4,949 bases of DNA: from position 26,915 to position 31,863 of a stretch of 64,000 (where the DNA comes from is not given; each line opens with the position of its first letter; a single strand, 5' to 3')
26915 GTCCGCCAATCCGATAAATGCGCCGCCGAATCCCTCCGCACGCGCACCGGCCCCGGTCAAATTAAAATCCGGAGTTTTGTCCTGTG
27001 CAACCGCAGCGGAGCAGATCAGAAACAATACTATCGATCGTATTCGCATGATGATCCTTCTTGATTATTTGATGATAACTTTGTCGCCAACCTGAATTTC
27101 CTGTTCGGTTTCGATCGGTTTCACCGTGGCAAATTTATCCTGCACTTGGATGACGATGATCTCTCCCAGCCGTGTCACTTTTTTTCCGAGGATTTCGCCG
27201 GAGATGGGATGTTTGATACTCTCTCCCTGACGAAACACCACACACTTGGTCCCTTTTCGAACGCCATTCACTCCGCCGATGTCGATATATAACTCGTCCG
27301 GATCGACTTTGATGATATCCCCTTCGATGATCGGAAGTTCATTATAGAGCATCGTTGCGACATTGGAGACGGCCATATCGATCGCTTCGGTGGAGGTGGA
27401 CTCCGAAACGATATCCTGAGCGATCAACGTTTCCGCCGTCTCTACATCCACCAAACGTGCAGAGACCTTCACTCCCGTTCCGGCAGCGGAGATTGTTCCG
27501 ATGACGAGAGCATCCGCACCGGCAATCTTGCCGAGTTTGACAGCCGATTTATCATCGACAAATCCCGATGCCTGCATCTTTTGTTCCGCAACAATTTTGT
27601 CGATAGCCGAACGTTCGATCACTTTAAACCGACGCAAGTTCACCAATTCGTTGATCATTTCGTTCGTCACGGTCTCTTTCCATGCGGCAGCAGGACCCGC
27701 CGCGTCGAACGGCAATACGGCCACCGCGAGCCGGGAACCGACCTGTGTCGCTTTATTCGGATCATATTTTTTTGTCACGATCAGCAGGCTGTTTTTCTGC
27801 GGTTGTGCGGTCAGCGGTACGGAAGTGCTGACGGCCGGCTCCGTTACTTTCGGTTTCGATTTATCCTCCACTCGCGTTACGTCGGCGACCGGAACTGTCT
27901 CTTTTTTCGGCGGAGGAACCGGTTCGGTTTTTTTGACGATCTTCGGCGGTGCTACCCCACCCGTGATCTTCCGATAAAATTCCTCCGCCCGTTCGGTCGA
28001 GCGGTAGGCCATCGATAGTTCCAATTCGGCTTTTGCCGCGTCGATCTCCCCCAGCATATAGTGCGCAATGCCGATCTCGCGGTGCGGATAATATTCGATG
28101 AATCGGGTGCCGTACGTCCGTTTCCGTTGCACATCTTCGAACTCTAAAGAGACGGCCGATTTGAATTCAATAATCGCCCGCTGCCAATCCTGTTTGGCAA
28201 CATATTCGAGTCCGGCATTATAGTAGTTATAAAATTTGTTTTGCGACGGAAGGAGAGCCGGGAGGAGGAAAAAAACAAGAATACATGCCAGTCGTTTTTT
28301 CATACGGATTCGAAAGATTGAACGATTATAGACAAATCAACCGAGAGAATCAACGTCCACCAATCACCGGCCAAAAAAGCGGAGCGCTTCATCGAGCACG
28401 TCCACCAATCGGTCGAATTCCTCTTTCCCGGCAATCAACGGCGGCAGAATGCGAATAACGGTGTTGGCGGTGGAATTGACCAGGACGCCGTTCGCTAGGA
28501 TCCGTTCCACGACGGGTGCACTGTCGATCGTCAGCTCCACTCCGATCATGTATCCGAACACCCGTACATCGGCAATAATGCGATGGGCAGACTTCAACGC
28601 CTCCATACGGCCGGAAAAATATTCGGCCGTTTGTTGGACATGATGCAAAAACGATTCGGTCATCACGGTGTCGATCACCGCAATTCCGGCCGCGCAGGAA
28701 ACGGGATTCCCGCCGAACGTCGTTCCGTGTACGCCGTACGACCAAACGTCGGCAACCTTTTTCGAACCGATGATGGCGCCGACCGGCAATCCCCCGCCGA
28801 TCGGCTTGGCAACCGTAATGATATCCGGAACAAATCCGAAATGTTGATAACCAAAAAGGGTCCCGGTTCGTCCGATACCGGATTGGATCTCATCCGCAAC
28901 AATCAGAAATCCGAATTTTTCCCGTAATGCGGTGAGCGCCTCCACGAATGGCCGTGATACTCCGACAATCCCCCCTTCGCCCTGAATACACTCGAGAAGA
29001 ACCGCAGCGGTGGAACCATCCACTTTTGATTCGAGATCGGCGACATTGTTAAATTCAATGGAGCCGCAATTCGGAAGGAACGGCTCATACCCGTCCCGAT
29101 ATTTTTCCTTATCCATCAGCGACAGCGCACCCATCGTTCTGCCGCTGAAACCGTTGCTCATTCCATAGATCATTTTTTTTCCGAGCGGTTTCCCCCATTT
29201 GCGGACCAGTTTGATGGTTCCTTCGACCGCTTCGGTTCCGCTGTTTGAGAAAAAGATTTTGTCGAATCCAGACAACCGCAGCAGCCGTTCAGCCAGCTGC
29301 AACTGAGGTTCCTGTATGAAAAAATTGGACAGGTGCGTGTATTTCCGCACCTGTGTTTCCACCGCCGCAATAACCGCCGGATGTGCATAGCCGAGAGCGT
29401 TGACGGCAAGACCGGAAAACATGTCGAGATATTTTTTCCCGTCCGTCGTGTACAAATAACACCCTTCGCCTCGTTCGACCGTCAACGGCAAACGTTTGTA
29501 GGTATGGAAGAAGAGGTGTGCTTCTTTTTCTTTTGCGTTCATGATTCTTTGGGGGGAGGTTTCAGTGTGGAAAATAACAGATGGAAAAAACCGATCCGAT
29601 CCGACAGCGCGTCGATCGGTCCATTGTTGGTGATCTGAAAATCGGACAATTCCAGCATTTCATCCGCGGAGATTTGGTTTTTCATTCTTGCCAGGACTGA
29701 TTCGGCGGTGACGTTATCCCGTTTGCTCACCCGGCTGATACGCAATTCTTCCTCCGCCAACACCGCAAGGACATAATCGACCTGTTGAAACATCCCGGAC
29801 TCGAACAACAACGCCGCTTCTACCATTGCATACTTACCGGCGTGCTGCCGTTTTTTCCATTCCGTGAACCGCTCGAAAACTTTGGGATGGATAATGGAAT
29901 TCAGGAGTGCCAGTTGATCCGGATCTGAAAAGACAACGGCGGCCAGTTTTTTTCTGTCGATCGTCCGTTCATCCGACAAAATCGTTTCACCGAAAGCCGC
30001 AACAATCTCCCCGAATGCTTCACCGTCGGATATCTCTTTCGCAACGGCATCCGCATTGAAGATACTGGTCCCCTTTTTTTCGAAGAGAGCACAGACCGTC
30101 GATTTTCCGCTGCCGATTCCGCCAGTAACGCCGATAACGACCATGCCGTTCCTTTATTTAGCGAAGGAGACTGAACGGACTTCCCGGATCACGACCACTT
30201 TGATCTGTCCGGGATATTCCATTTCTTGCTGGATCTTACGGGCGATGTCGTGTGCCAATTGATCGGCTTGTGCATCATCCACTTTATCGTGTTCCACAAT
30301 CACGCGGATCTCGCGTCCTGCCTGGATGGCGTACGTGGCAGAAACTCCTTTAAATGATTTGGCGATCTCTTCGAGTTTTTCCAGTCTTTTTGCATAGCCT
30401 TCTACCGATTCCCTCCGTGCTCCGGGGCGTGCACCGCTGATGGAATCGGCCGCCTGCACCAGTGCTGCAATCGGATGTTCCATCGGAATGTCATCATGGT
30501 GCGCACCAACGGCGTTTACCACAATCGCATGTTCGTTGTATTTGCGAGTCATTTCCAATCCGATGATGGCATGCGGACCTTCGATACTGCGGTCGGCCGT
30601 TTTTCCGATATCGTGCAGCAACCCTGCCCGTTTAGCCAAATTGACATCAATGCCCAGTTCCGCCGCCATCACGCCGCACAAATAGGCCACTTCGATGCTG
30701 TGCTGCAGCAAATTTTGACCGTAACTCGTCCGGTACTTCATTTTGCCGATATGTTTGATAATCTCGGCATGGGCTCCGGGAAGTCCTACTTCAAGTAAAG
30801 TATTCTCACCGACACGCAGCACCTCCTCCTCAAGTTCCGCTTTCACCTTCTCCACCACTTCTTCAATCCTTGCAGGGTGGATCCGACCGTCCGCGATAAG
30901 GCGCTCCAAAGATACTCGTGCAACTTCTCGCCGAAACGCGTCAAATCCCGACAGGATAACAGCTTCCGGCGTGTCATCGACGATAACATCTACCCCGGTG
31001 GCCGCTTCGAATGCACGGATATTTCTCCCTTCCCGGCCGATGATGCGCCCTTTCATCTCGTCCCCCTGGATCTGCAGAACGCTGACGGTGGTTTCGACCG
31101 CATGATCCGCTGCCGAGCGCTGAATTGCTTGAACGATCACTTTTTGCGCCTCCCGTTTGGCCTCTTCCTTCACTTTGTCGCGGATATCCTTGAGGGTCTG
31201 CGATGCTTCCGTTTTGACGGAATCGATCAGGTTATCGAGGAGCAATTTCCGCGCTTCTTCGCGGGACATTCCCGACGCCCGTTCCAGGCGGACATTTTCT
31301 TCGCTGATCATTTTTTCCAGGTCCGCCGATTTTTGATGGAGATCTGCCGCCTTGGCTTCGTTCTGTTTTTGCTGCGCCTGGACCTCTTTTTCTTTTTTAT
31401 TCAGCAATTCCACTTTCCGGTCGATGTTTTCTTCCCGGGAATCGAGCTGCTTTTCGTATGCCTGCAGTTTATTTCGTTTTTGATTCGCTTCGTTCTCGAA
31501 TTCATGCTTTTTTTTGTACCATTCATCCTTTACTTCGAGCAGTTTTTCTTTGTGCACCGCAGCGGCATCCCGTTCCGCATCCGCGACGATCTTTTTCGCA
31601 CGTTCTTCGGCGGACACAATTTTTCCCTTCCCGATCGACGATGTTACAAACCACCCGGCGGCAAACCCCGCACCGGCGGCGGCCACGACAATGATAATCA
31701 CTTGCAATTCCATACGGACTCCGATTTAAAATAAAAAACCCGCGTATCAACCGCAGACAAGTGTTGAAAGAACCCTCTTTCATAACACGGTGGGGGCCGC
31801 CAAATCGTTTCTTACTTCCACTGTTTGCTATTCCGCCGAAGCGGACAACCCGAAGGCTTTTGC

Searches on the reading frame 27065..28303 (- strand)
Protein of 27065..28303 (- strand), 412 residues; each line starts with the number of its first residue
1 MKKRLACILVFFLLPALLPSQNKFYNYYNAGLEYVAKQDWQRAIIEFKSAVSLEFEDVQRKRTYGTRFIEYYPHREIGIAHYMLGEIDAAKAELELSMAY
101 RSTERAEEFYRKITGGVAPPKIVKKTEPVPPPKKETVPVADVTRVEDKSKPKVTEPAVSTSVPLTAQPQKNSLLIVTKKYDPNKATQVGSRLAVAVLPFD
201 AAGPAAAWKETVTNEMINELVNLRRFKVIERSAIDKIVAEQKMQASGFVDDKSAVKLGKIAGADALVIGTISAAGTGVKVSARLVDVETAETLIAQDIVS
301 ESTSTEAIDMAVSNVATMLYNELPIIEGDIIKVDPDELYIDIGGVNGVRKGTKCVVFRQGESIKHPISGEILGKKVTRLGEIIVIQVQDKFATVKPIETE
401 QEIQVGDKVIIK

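Call 17: search_protein_families(library=pfam, proteins=[window:27065-28303:-], max_evalue=0.001)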
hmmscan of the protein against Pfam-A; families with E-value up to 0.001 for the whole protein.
window:27065-28303:- (412 aa): 5 families
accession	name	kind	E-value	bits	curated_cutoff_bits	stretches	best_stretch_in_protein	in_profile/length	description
PF03783.19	CsgG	-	3.5e-14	53.1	20.8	1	210-279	38-106/210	Curli production assembly/transport component CsgG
PF16538.11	FlgT_C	-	5.8e-07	30.3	27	1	337-410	3-76/77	Flagellar assembly protein T, C-terminal domain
PF04052.18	TolB_N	-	2.7e-06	27.9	22.4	1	190-290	11-103/106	TolB amino-terminal domain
PF13036.11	LpoB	-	1.6e-05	25.3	22.3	1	210-287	48-134/147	Peptidoglycan-synthase activator LpoB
PF17680.6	FlgO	-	0.00014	22.1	22.6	1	213-297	42-122/130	FlgO protein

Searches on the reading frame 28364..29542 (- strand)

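Call 17: search_protein_families(library=pfam, proteins=[window:28364-29542:-], max_evalue=0.001)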
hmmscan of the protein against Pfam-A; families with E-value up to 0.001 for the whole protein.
window:28364-29542:- (392 aa): 1 family
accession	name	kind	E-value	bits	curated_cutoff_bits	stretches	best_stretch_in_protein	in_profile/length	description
PF00202.27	Aminotran_3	-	1.6e-108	363.5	30.5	1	15-387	6-403/403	Aminotransferase class-III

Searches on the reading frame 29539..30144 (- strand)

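Call 17: search_protein_families(library=pfam, proteins=[window:29539-30144:-], max_evalue=0.001)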
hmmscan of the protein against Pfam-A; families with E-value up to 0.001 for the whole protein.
window:29539-30144:- (201 aa): 2 families
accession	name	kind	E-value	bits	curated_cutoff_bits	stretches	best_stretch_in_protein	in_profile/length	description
PF01121.26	CoaE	-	9.7e-47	159.4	27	1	3-177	2-178/180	Dephospho-CoA kinase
PF13238.12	AAA_18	-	4.8e-05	24.2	29.4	1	4-144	1-113/128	AAA domain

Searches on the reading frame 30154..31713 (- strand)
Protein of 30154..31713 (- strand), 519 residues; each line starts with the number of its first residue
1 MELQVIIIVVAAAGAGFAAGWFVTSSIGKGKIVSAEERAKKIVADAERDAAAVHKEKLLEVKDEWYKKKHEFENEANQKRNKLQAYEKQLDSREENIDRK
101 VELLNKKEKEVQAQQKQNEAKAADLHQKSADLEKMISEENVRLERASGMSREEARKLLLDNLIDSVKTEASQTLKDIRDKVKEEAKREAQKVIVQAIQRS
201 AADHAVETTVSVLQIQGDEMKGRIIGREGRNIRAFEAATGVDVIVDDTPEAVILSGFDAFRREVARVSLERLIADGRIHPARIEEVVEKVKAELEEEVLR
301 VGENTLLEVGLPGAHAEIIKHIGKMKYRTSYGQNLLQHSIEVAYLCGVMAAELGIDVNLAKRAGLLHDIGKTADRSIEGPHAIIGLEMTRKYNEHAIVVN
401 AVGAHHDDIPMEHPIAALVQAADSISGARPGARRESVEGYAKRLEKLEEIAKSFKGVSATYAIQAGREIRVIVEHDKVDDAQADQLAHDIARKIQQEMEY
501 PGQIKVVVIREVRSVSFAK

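Call 17: search_protein_families(library=pfam, proteins=[window:30154-31713:-], max_evalue=0.001)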
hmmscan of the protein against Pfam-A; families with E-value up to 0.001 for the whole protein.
window:30154-31713:- (519 aa): 4 families
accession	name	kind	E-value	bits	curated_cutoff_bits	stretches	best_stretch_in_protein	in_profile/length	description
PF12072.13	RNase_Y_N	-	2.2e-52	177.8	32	1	5-204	2-201/201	RNase Y N-terminal region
PF01966.28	HD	-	8.2e-18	65.2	22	1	336-426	2-114/116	HD domain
PF00013.35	KH_1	-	1.5e-06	28.3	21.5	1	219-259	9-54/66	KH domain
PF08668.18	HDOD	-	6.9e-06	26.1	22.9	1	333-387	93-148/196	HDOD domain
